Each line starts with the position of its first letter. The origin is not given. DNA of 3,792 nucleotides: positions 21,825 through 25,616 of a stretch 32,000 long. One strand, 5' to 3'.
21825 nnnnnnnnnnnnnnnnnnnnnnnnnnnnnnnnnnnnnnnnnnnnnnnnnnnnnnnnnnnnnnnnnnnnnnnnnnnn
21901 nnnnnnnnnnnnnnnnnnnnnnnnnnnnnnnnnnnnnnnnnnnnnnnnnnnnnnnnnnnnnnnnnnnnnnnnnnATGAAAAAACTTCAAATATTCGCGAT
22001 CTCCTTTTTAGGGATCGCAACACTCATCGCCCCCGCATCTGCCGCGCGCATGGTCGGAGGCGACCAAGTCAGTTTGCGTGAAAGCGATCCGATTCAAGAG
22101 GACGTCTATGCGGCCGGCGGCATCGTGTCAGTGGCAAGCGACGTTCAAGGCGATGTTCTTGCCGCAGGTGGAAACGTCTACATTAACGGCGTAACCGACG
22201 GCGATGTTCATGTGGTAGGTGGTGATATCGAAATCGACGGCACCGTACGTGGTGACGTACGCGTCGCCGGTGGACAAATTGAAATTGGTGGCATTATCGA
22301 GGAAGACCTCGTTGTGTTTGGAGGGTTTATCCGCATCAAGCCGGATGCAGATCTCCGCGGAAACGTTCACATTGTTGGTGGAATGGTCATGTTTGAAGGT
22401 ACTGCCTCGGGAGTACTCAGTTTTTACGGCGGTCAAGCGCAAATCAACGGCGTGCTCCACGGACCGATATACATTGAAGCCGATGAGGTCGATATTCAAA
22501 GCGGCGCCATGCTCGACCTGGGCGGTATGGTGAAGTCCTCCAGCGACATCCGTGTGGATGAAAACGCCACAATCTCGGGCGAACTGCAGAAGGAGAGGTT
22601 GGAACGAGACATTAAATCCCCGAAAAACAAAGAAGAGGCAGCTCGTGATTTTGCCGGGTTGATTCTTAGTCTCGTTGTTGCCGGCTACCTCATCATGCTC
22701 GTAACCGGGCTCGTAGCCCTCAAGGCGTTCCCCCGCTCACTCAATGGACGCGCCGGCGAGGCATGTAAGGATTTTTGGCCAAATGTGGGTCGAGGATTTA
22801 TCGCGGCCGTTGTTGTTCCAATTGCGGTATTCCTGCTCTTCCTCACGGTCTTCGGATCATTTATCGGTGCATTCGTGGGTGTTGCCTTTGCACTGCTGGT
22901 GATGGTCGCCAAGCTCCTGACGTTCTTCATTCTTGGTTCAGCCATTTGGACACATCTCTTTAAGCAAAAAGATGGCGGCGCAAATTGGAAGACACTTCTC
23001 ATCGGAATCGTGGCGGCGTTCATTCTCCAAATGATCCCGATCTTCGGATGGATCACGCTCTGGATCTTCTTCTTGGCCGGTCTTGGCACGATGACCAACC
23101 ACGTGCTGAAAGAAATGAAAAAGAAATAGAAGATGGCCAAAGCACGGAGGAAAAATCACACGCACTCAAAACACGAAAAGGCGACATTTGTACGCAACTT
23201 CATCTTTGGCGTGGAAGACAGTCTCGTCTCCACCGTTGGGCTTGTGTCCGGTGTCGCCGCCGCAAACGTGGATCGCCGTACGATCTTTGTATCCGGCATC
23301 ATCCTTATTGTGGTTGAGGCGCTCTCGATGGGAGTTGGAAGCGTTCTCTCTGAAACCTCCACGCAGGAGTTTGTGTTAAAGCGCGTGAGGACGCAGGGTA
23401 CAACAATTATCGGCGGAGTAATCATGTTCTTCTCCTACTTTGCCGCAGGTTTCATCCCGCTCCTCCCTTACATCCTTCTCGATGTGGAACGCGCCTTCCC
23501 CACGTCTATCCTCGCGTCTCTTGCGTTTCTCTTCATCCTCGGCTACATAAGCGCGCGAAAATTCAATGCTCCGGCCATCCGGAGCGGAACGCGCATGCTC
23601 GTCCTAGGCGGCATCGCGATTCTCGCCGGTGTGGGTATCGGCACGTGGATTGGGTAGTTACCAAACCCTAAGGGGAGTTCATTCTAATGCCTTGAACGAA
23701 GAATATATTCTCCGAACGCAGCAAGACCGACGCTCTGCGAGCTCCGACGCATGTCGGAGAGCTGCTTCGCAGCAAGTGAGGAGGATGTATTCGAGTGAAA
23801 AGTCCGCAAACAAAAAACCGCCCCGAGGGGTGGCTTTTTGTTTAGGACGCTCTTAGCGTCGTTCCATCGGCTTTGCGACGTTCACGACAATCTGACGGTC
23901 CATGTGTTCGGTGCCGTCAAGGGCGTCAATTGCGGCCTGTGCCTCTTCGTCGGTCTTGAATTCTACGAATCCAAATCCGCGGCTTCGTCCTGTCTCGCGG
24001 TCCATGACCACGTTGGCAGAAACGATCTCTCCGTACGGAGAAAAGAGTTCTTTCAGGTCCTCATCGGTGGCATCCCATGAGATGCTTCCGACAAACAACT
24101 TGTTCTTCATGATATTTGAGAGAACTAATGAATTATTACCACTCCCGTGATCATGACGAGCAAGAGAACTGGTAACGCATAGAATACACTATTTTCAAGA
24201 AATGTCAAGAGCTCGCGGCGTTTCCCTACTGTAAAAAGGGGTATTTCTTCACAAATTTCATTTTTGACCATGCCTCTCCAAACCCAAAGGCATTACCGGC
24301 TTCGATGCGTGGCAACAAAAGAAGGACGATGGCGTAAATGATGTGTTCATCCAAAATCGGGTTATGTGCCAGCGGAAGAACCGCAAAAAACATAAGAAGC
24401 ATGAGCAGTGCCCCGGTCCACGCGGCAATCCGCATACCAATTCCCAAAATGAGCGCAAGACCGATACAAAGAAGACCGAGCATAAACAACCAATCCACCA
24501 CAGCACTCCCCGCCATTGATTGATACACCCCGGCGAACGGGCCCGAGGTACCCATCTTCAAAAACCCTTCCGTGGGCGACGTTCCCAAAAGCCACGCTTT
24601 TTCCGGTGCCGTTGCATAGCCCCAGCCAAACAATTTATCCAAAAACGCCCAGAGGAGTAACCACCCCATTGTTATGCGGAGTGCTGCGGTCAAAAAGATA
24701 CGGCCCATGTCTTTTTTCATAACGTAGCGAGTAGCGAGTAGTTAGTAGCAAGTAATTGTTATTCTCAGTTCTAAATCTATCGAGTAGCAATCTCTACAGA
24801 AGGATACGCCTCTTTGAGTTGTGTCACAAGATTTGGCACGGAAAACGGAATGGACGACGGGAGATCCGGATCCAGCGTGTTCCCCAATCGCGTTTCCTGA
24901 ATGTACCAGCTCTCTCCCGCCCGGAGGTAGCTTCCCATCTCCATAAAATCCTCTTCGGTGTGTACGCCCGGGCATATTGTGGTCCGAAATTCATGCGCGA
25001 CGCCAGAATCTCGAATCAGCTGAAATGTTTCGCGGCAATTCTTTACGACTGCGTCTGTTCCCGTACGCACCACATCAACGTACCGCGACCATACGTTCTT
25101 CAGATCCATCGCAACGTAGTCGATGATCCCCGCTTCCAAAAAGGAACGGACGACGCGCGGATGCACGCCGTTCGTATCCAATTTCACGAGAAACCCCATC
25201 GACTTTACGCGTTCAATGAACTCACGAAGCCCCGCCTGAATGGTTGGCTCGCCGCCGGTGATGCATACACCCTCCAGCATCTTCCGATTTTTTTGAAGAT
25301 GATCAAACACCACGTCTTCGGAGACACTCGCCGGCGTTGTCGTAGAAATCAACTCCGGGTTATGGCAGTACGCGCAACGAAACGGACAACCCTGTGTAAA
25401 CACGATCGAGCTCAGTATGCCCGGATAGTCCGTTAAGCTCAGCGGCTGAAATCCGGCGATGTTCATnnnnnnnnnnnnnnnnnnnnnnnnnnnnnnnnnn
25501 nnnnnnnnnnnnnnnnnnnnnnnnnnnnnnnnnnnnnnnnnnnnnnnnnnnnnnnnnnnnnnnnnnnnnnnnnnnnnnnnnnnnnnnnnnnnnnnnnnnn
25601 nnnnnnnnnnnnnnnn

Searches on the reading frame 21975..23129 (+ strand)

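Call 17: search_protein_families(library=pfam, max_evalue=0.001, proteins=[window:21975-23129:+])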
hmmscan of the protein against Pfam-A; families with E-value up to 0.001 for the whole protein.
window:21975-23129:+ (384 aa): 1 family
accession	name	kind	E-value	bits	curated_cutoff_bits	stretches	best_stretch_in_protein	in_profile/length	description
PF04519.19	Bactofilin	-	8.7e-06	26.4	27.9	0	53-133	5-82/98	Polymer-forming cytoskeletal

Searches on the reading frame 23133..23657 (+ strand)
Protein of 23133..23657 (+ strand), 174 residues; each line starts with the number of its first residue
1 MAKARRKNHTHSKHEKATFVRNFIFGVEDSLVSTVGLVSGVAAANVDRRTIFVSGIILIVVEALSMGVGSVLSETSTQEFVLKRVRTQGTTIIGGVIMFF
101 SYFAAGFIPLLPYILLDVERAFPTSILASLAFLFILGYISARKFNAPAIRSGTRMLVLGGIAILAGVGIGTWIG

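Call 17: search_protein_families(library=pfam, max_evalue=0.001, proteins=[window:23133-23657:+])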
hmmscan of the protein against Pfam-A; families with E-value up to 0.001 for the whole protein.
window:23133-23657:+ (174 aa): 1 family
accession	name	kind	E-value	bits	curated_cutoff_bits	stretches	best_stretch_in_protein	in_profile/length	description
PF01988.24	VIT1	-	3.3e-29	102.7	28.1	2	94-171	136-214/214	VIT family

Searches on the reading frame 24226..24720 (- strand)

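Call 17: search_protein_families(library=pfam, max_evalue=0.001, proteins=[window:24226-24720:-])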
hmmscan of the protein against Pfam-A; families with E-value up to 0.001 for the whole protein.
window:24226-24720:- (164 aa): 1 family
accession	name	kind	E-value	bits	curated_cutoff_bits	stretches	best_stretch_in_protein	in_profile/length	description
PF07681.17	DoxX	-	9.6e-05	23.4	23.6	1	12-114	3-83/85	DoxX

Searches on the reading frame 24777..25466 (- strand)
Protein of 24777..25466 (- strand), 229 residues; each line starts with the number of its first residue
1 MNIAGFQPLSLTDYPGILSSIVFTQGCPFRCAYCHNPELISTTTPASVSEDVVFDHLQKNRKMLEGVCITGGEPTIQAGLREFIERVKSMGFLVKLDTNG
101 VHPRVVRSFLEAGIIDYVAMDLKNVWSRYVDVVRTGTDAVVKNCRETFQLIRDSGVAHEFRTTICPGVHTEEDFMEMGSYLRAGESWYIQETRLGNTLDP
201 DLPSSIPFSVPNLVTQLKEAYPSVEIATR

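Call 17: search_protein_families(library=pfam, max_evalue=0.001, proteins=[window:24777-25466:-])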
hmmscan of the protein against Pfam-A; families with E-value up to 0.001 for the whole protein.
window:24777-25466:- (229 aa): 2 families
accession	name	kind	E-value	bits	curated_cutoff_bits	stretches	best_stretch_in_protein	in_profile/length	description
PF04055.27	Radical_SAM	-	1e-20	75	29.5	1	21-177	1-162/166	Radical SAM superfamily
PF13353.11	Fer4_12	-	9e-10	39.4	22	1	21-91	9-81/137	4Fe-4S single cluster domain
